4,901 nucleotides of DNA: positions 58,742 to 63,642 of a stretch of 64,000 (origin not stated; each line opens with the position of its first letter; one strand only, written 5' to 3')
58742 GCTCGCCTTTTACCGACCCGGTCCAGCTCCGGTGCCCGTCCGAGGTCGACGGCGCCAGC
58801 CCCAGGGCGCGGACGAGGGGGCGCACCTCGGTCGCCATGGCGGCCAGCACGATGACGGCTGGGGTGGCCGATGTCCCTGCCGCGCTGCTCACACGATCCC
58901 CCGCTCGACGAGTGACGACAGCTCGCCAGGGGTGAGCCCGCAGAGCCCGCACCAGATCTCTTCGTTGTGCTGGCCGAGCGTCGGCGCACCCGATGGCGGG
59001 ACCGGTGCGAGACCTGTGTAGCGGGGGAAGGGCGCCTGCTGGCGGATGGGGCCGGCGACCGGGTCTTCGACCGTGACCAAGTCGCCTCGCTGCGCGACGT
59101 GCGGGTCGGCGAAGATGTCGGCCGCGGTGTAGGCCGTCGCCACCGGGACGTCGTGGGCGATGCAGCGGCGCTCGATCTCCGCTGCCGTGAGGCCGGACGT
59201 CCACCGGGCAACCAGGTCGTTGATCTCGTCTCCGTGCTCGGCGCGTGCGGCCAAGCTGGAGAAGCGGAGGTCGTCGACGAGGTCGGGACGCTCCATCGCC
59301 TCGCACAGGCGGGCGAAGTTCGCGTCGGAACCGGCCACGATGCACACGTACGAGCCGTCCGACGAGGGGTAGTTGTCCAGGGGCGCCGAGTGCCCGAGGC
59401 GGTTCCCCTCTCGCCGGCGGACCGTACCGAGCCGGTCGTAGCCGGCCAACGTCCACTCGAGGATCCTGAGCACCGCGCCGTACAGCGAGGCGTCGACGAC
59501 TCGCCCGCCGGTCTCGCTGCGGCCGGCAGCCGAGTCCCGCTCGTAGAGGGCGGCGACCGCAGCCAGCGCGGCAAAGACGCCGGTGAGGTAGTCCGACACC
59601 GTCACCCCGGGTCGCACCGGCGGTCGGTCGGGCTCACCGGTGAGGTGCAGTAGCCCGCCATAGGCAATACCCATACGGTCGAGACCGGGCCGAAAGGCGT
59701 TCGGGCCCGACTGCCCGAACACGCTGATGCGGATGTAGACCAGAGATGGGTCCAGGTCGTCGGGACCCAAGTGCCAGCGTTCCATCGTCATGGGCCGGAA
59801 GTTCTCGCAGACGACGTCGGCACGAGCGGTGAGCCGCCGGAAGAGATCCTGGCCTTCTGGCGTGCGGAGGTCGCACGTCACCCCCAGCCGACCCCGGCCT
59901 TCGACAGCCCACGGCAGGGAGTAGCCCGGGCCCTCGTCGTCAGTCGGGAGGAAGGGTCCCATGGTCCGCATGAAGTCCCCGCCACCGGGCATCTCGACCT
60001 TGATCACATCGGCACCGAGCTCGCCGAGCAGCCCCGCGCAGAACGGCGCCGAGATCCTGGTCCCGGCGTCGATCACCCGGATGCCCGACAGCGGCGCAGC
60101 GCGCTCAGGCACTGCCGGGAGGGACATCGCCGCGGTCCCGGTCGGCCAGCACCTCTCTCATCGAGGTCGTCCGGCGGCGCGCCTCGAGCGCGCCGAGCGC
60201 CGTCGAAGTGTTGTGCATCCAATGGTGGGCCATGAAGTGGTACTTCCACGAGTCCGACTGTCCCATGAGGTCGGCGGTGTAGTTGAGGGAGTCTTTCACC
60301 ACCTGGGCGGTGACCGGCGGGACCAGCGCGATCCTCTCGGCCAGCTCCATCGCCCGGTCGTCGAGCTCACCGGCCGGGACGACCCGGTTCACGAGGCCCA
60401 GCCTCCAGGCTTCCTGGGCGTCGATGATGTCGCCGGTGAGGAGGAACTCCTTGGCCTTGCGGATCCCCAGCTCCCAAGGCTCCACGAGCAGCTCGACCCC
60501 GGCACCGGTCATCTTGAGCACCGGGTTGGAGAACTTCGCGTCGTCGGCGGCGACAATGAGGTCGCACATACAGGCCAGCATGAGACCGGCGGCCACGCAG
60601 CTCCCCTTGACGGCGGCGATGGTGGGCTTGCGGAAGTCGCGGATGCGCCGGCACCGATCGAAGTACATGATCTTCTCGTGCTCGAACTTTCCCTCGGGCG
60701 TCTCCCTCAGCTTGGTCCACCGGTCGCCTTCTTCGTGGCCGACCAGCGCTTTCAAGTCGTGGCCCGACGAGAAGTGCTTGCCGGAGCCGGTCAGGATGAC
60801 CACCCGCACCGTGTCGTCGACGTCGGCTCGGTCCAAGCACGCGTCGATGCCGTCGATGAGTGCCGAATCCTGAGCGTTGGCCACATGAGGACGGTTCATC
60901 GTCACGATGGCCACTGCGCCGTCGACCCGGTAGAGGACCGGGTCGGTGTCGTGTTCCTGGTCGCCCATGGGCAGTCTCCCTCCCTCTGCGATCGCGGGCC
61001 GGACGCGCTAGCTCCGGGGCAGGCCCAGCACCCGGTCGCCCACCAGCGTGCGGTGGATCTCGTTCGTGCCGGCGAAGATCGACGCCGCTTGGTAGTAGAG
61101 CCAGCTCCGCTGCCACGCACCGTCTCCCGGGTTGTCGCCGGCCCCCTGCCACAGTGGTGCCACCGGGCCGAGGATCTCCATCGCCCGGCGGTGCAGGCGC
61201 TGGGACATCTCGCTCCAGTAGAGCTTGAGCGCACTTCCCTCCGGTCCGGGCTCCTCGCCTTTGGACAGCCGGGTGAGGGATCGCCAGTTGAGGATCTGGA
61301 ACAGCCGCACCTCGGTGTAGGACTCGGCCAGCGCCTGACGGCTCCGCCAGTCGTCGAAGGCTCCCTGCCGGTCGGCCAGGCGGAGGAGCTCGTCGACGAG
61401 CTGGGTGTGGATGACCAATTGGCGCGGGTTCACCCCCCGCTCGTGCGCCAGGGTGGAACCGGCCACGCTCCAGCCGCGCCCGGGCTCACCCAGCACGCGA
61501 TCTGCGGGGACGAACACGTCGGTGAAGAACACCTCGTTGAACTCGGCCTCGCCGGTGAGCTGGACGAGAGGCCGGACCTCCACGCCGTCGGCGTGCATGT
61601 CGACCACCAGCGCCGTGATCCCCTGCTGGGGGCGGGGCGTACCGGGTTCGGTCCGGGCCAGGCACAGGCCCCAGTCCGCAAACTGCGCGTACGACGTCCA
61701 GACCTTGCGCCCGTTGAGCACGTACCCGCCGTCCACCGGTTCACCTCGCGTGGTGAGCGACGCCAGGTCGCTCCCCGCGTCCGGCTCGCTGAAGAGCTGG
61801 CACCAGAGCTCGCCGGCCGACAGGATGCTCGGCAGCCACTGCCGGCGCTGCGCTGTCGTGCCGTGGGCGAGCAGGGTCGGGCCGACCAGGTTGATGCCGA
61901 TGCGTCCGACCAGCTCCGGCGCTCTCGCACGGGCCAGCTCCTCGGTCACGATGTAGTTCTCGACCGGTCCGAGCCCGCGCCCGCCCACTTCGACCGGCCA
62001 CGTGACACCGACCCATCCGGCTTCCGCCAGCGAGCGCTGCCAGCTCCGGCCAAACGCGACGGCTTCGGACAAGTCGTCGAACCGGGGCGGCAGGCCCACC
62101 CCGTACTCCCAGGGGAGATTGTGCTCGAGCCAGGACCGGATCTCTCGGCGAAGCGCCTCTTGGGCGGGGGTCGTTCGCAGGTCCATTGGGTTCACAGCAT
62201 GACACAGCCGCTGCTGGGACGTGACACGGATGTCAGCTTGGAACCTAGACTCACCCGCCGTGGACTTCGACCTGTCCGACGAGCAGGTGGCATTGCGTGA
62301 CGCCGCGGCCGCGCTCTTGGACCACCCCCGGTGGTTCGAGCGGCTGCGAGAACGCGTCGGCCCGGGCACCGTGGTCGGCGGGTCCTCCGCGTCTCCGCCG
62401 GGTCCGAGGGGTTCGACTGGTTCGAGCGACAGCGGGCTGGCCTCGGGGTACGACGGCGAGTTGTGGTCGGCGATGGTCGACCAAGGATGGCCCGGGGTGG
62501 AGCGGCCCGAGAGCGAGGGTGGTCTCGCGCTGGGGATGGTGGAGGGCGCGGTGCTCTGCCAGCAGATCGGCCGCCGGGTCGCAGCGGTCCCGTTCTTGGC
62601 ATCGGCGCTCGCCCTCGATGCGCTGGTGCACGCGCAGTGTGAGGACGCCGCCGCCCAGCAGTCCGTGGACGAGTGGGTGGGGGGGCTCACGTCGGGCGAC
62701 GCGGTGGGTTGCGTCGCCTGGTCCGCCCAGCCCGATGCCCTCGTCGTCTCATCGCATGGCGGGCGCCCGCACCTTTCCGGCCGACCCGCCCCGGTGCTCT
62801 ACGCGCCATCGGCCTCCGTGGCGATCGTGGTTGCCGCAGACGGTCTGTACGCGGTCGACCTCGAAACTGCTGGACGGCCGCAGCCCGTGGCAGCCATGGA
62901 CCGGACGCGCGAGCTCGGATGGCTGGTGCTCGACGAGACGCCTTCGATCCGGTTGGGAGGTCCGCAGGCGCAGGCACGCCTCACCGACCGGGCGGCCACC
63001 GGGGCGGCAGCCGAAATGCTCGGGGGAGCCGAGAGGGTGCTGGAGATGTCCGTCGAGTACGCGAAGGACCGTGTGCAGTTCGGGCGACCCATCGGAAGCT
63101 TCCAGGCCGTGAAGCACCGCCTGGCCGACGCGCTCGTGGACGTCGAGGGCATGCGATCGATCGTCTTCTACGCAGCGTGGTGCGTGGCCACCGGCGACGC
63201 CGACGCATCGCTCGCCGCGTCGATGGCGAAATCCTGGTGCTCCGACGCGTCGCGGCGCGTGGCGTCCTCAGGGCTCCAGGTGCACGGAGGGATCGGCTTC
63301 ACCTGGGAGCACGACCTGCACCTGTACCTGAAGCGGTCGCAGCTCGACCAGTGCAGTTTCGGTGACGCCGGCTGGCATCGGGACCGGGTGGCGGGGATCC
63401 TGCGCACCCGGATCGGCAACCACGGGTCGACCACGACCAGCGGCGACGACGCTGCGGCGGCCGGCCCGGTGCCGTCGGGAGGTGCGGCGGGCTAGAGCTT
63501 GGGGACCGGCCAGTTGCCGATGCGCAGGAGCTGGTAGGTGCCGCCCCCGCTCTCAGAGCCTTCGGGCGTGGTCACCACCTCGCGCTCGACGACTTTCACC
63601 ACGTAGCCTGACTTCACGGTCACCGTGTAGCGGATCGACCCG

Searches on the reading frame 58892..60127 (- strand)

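Call 13: search_protein_families(library=pfam, proteins=[window:58892-60127:-], max_evalue=0.00001)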
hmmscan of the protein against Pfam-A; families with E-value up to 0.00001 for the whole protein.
window:58892-60127:- (412 aa): 1 family
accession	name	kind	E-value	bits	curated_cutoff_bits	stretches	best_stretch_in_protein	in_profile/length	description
PF02515.22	CoA_transf_3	-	1.5e-103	347.2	23.3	1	13-388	1-366/366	CoA-transferase family III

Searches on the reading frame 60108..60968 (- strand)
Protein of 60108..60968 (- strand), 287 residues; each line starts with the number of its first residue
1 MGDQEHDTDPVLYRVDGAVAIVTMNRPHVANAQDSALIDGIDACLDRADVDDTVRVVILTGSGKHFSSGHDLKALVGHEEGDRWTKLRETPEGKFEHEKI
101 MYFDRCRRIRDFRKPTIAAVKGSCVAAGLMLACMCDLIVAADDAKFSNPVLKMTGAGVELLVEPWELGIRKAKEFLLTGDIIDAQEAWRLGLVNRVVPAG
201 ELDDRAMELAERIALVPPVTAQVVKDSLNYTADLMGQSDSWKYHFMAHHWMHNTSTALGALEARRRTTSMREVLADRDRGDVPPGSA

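Call 13: search_protein_families(library=pfam, proteins=[window:60108-60968:-], max_evalue=0.00001)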
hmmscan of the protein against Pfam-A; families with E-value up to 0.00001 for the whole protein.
window:60108-60968:- (287 aa): 2 families
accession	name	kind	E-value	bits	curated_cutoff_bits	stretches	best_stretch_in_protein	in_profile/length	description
PF00378.25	ECH_1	-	1.1e-44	153.1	27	1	17-238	4-215/251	Enoyl-CoA hydratase/isomerase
PF16113.10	ECH_2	-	3.1e-18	66.8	27.2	1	20-224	2-203/335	Enoyl-CoA hydratase/isomerase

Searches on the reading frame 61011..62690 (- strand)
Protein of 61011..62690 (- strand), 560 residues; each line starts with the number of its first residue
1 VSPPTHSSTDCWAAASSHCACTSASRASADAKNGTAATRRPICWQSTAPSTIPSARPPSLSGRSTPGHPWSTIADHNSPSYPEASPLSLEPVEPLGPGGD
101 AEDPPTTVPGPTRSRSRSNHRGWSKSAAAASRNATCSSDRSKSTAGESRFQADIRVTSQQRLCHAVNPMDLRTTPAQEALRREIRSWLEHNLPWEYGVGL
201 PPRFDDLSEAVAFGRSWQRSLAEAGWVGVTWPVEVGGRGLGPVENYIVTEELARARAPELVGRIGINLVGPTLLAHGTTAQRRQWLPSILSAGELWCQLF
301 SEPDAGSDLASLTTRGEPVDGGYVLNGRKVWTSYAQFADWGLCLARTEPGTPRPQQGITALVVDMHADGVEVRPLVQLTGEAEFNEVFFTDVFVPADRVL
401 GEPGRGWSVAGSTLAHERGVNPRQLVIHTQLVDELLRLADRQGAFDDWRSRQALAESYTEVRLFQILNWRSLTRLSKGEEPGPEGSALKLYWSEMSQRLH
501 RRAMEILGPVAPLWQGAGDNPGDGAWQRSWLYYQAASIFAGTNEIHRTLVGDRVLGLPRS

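Call 13: search_protein_families(library=pfam, proteins=[window:61011-62690:-], max_evalue=0.00001)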
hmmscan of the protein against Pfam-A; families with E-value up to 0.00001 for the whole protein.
window:61011-62690:- (560 aa): 3 families
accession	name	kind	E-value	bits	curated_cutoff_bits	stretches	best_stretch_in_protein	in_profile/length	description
PF00441.29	Acyl-CoA_dh_1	-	2.4e-22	80.2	22.4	1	404-555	1-150/150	Acyl-CoA dehydrogenase, C-terminal domain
PF02771.21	Acyl-CoA_dh_N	-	2.7e-19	70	22.9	1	174-291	1-111/113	Acyl-CoA dehydrogenase, N-terminal domain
PF02770.24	Acyl-CoA_dh_M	-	2.3e-17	63.4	33.3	1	297-392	1-97/97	Acyl-CoA dehydrogenase, middle domain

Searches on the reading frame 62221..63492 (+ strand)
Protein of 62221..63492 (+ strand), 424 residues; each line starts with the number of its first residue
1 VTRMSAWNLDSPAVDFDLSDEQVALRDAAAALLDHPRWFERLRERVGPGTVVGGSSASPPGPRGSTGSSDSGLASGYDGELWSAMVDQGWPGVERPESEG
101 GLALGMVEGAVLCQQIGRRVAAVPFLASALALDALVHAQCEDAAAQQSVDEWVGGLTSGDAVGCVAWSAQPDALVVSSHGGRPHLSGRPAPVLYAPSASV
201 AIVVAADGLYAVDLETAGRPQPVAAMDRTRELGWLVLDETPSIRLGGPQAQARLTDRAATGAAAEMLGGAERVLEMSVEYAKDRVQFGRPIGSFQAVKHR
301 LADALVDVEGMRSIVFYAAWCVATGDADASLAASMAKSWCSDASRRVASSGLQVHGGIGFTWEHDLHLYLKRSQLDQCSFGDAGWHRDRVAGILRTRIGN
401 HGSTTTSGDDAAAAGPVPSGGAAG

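Call 13: search_protein_families(library=pfam, proteins=[window:62221-63492:+], max_evalue=0.00001)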
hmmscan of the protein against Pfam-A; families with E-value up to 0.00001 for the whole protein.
window:62221-63492:+ (424 aa): 4 families
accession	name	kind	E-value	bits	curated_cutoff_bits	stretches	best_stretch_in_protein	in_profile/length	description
PF00441.29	Acyl-CoA_dh_1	-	5.2e-30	105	22.4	1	257-391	13-146/150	Acyl-CoA dehydrogenase, C-terminal domain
PF08028.16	Acyl-CoA_dh_2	-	4.3e-10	40.4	22.7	1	261-364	2-114/134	Acyl-CoA dehydrogenase, C-terminal domain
PF21343.2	ACAD9-ACADV_C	-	2e-06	28.5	27.8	1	285-349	26-90/120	ACAD9/ACADV, C-terminal domain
PF02771.21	Acyl-CoA_dh_N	-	6.5e-06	26.9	22.9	1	77-132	32-90/113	Acyl-CoA dehydrogenase, N-terminal domain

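Call 37: search_protein_families(library=ncbifam, proteins=[window:62260-63492:+], max_evalue=1e-10)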
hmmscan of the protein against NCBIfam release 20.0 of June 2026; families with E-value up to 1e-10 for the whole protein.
window:62260-63492:+ (411 aa): 12 families
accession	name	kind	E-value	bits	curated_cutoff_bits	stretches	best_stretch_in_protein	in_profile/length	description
NF050027.1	acylCoADhIpdE2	equivalog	4.6e-46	157.7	450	1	189-361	130-290/311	acyl-CoA dehydrogenase IpdE2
TIGR03203.1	pimD_small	equivalog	1.2e-29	103.6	652.7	1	240-378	234-373/378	pimeloyl-CoA dehydrogenase small subunit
NF042972.1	AcrlCoAredClosAcrC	equivalog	8.6e-24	83.9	640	1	242-354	238-349/378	acryloyl-CoA reductase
NF008997.0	PRK12341.1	equivalog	2.5e-23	82.8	537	1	249-353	245-348/382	acyl-CoA dehydrogenase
NF045652.1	ProlPCPDhRedW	equivalog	4.9e-21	75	650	1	251-348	245-341/376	L-prolyl-[peptidyl-carrier protein] dehydrogenase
NF002885.1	PRK03354.1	equivalog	2.5e-20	72.8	540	1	254-368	247-360/378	crotonobetainyl-CoA dehydrogenase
NF042439.1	SulpropCoADesulf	equivalog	1.9e-18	66.4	600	1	247-379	236-368/379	3-sulfinopropanoyl-CoA desulfinase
NF053553.1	prodigi_MBC_PigA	equivalog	5.1e-17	62.1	500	1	251-353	250-351/381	prodigiosin MBC biosynthesis dehydrogenase PigA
NF045552.1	GlutCoADH_Des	equivalog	7.8e-17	61.5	470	1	247-356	245-354/387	glutaryl-CoA dehydrogenase Acd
NF043006.1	CyhCrbnylCoADH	equivalog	1.3e-16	60.6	650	1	247-365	242-359/380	cyclohexane-1-carbonyl-CoA dehydrogenase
TIGR03207.1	cyc_hxne_CoA_dh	equivalog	3.1e-13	49.2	575.35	0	252-349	244-340/372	cyclohexanecarboxyl-CoA dehydrogenase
NF058590.1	AcCoDHFadEBacil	equivalog_domain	1.5e-12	46.8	600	0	250-356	261-385/586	acyl-CoA dehydrogenase FadE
